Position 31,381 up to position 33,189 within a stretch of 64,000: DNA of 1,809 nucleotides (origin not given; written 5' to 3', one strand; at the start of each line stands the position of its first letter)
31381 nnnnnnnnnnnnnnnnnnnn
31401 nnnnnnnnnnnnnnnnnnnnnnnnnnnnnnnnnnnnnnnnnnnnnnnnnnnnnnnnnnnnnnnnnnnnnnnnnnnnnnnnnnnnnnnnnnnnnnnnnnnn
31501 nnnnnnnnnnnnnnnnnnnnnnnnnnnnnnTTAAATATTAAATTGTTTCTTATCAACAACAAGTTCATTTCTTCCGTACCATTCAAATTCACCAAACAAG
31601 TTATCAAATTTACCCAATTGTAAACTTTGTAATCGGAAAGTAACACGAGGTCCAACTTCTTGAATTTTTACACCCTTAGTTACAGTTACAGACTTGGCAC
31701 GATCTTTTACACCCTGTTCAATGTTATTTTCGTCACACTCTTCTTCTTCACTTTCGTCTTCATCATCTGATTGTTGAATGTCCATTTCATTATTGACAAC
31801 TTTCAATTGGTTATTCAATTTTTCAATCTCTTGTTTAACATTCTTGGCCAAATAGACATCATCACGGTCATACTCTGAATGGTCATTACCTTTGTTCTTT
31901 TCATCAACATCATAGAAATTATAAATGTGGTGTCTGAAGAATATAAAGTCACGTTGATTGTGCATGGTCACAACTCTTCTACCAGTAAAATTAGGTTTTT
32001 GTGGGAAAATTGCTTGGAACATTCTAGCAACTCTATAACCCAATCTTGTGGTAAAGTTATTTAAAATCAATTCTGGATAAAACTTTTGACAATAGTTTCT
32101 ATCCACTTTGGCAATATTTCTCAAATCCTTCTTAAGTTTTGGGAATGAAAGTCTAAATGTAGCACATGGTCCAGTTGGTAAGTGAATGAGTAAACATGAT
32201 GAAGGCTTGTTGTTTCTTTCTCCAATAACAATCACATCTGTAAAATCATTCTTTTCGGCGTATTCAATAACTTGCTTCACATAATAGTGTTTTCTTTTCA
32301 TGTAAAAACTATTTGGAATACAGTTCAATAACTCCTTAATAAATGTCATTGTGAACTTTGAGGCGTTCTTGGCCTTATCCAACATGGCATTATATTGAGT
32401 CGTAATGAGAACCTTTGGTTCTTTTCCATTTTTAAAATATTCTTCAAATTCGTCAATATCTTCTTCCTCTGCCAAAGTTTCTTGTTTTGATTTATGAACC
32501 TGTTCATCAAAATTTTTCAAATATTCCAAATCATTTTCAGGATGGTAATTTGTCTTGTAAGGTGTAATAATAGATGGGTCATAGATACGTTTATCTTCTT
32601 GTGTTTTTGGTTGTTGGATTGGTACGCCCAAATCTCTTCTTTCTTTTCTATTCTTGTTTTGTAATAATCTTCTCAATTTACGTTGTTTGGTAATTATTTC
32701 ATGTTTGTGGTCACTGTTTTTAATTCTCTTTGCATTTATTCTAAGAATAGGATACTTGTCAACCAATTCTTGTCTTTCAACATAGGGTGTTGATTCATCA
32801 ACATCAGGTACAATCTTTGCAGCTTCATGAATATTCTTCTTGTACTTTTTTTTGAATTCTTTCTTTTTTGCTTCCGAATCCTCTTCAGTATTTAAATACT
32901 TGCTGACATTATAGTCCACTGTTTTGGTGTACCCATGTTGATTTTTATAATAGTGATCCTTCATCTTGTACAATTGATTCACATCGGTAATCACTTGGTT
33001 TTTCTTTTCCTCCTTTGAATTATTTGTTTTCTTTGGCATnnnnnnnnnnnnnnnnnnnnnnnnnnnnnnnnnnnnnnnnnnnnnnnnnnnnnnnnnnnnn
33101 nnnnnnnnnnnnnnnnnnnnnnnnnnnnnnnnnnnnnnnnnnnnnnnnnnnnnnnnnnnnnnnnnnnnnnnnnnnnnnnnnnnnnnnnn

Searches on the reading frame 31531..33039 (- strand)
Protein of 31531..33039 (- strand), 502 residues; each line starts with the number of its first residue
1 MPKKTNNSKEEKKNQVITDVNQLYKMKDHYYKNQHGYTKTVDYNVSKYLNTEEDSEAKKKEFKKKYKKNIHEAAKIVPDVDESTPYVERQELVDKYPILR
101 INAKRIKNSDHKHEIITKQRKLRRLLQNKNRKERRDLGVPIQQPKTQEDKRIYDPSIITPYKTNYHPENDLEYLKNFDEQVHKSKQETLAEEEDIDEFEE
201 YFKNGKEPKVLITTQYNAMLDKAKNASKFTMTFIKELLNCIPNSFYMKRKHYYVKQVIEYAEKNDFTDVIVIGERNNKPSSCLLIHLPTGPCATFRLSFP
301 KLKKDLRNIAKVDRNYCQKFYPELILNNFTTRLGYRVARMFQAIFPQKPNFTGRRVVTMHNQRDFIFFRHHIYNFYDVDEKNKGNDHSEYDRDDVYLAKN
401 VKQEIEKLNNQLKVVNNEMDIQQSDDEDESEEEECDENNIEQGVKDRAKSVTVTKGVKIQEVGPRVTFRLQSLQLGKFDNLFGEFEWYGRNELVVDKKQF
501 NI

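Call 20: search_protein_families(library=pfam, proteins=[window:31531-33039:-], max_evalue=0.01)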
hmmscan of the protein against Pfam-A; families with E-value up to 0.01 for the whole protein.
window:31531-33039:- (502 aa): 1 family
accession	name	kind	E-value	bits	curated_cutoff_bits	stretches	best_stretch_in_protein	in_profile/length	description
PF04427.23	Brix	-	4.3e-23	82.7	28.2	1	225-471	3-192/193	Brix domain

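Call 61: list_cluster_members(proteins=[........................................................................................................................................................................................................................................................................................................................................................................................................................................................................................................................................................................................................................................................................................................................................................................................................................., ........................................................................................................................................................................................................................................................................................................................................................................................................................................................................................, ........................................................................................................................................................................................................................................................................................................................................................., window:46078-46284:-, window:33182-33526:-, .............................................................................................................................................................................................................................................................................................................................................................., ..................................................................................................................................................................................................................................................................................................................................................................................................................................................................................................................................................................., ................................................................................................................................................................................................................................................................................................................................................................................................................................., window:31534-33039:-, window:46402-47220:-])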
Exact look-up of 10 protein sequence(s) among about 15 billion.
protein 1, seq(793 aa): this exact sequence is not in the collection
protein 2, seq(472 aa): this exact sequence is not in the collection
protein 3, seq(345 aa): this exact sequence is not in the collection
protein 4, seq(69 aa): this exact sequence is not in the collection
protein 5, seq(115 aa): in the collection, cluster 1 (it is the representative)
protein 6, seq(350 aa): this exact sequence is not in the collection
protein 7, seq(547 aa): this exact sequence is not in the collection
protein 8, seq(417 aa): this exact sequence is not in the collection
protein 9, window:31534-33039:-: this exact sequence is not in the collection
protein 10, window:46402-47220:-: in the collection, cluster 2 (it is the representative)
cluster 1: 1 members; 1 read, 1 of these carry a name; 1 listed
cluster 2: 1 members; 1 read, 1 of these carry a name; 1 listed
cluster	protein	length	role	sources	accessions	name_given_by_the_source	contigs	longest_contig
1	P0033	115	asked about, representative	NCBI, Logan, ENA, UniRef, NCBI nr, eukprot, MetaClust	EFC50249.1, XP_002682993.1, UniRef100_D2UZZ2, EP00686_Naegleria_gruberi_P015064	predicted protein [Naegleria gruberi] | Predicted protein n=1 Tax=Naegleria gruberi TaxID=5762 RepID=D2UZZ2_NAEGR | uncharacterized protein NAEGRDRAFT_62113 [Naegleria gruberi]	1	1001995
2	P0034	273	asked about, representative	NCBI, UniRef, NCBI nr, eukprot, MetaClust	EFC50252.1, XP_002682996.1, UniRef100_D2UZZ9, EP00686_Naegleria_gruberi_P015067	hypothetical protein NAEGRDRAFT_62119 [Naegleria gruberi] | GINS subunit domain-containing protein n=1 Tax=Naegleria gruberi TaxID=5762 ... | uncharacterized protein NAEGRDRAFT_62119 [Naegleria gruberi]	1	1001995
